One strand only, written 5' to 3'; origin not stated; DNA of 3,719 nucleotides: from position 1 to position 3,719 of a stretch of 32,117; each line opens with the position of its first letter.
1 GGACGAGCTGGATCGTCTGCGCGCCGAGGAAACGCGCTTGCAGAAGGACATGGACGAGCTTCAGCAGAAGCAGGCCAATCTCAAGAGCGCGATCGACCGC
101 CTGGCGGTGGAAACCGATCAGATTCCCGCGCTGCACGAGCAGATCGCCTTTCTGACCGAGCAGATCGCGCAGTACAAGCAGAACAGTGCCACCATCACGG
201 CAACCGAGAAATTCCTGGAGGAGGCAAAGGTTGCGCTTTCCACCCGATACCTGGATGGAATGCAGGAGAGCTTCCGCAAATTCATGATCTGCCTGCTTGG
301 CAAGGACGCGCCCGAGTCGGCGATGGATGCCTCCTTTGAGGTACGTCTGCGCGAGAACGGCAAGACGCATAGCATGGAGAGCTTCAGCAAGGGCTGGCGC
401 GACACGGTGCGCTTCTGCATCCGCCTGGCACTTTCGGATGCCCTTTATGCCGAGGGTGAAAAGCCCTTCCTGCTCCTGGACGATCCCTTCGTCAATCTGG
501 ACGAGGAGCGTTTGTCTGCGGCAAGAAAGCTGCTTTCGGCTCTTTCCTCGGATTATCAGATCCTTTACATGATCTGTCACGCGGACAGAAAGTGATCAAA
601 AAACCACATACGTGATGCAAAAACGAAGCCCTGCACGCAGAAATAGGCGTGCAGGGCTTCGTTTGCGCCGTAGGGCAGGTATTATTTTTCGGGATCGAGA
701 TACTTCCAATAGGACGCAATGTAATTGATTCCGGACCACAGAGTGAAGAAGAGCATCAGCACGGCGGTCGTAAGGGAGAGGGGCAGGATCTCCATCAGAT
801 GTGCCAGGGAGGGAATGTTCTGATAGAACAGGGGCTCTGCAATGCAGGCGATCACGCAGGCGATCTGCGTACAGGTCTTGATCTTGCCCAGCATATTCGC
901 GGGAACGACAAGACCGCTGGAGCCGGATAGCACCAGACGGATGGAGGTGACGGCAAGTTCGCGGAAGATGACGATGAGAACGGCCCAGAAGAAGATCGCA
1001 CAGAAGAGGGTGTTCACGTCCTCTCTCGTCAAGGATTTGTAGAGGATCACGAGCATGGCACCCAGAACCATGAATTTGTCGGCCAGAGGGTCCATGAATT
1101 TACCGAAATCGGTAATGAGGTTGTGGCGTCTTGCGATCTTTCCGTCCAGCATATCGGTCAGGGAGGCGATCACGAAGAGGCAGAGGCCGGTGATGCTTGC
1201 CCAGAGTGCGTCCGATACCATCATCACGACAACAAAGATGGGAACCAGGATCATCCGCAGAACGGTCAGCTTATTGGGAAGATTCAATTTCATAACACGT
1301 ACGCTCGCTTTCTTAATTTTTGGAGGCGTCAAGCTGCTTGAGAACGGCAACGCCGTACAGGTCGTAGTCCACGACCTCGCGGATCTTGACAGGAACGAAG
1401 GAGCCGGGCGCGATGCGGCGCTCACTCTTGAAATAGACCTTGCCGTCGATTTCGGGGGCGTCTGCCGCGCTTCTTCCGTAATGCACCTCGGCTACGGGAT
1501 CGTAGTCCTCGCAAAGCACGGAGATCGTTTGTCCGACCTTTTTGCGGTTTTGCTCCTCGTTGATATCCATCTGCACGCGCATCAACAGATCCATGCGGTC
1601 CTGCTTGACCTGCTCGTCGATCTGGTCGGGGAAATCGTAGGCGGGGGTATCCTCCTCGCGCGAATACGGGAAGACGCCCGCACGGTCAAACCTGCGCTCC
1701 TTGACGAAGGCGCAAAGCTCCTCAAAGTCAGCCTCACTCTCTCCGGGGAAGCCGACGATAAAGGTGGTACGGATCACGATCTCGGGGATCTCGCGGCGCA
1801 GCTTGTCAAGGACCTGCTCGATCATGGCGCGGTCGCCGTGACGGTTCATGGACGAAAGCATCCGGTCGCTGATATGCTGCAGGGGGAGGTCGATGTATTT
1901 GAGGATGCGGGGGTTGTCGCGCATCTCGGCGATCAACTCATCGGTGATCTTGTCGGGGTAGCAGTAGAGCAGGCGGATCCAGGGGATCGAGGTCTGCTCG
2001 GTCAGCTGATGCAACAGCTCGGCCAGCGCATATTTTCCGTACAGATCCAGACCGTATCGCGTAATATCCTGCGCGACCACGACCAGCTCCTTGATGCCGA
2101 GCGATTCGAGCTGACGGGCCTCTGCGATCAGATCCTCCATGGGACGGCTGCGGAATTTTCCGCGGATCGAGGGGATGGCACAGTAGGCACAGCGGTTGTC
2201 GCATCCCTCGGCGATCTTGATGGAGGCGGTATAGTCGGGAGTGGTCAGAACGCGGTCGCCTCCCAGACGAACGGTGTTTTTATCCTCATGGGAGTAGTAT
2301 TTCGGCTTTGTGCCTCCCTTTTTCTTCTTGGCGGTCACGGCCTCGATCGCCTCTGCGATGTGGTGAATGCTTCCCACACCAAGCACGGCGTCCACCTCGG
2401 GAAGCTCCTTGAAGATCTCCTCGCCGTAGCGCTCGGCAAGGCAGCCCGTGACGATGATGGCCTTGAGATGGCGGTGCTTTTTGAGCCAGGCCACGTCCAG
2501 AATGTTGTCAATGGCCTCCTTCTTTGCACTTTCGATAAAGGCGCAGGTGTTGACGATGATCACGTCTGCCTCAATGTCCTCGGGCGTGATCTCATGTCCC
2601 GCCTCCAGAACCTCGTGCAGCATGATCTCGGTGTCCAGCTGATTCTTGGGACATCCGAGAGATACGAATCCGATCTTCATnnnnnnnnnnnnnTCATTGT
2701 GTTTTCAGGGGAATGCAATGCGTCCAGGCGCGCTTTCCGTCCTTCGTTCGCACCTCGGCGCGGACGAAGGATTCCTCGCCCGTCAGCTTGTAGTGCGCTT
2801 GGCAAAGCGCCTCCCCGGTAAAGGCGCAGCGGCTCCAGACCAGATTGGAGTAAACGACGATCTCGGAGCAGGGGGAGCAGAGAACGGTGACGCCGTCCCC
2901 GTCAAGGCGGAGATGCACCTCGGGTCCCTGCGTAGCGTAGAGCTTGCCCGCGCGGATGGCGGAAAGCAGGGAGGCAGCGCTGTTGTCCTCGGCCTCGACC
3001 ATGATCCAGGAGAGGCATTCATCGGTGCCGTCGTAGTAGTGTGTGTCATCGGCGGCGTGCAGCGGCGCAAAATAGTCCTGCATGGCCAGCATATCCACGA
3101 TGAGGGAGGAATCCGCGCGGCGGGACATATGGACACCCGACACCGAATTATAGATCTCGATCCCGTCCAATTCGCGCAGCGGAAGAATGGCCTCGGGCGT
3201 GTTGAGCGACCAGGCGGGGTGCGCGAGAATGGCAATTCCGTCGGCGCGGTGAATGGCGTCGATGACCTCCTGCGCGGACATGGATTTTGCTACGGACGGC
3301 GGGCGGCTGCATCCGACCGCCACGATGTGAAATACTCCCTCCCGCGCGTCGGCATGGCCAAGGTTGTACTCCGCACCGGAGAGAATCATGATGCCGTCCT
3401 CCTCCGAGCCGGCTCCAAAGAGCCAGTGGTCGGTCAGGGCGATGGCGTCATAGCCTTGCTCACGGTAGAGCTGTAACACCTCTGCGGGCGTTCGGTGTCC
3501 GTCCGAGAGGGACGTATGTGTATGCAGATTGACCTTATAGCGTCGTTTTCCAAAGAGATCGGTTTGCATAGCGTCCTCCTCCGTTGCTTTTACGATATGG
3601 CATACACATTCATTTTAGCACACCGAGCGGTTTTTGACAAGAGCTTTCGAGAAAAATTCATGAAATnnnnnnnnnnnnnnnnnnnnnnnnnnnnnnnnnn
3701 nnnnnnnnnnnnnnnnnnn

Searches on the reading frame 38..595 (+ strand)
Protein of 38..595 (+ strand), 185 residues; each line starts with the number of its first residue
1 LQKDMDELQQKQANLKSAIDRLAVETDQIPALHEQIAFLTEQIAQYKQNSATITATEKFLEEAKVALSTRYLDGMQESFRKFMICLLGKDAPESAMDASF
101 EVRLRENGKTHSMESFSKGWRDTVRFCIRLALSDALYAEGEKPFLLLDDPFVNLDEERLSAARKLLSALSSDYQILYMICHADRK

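Call 12: search_protein_families(library=pfam, proteins=[window:38-595:+], max_evalue=0.001)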
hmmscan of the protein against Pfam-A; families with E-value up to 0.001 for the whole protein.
window:38-595:+ (185 aa): 1 family
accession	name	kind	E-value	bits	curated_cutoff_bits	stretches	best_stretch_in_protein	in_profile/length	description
PF13558.12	SbcC_Walker_B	-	0.00078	20.1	27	0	100-167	12-89/90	SbcC/RAD50-like, Walker B motif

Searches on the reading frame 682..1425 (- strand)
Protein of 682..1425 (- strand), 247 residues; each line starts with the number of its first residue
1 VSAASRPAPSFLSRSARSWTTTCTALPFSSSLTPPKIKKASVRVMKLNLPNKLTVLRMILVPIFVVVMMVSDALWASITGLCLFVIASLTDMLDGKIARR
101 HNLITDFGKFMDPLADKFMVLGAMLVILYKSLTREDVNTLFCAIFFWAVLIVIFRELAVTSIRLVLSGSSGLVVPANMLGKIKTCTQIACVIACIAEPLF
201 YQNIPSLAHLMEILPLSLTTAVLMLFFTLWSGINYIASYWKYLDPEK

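Call 107: search_protein_families(library=pfam, proteins=[window:682-1425:-], max_evalue=0.01)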
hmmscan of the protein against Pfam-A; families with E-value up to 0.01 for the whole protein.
window:682-1425:- (247 aa): 1 family
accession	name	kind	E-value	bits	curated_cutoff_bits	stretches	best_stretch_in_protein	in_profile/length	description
PF01066.26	CDP-OH_P_transf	-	1.7e-37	129.6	22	1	47-210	1-138/152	CDP-alcohol phosphatidyltransferase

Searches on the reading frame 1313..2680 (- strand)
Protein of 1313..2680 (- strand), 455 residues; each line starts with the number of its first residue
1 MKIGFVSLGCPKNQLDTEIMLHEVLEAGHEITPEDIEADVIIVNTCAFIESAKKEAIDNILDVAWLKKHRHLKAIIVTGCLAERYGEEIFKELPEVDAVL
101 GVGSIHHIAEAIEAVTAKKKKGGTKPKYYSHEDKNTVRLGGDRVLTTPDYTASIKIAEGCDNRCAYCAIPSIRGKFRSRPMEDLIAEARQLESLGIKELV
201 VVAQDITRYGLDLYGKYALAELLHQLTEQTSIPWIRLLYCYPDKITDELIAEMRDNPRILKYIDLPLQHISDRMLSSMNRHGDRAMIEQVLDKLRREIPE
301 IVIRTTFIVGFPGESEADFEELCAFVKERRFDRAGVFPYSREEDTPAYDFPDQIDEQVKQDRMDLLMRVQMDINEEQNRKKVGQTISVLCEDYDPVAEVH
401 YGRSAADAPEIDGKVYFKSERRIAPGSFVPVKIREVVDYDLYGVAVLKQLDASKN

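Call 107: search_protein_families(library=pfam, proteins=[window:1313-2680:-], max_evalue=0.01)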
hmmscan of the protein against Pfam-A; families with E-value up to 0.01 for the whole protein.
window:1313-2680:- (455 aa): 4 families
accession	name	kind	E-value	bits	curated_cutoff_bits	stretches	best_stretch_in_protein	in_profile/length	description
PF00919.26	UPF0004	-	1.7e-27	95.7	27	1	2-101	1-98/98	Uncharacterized protein family UPF0004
PF04055.27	Radical_SAM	-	1.3e-24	87.7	29.5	1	155-325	2-165/166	Radical SAM superfamily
PF18693.7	TRAM_2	-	6.1e-19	68.4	27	1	382-446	1-63/63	TRAM domain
PF02875.26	Mur_ligase_C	-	0.0019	19.5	28.4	0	64-120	30-93/127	Mur ligase, glutamate ligase domain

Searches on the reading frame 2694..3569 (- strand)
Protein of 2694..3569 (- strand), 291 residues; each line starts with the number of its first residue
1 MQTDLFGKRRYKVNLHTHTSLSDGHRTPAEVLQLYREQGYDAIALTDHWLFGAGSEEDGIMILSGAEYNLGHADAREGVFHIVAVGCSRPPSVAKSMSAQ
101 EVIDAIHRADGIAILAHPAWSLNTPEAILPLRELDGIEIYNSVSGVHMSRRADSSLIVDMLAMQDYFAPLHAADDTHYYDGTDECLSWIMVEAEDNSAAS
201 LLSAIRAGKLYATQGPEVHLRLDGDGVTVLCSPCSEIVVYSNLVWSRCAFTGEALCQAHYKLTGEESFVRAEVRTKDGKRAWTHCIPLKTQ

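Call 12: search_protein_families(library=pfam, proteins=[window:2694-3569:-], max_evalue=0.001)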
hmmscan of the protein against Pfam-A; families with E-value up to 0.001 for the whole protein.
window:2694-3569:- (291 aa): 1 family
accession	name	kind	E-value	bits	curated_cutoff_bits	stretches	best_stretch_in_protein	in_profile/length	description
PF02811.25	PHP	-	3.5e-06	27.9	26.4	1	15-52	2-42/164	PHP domain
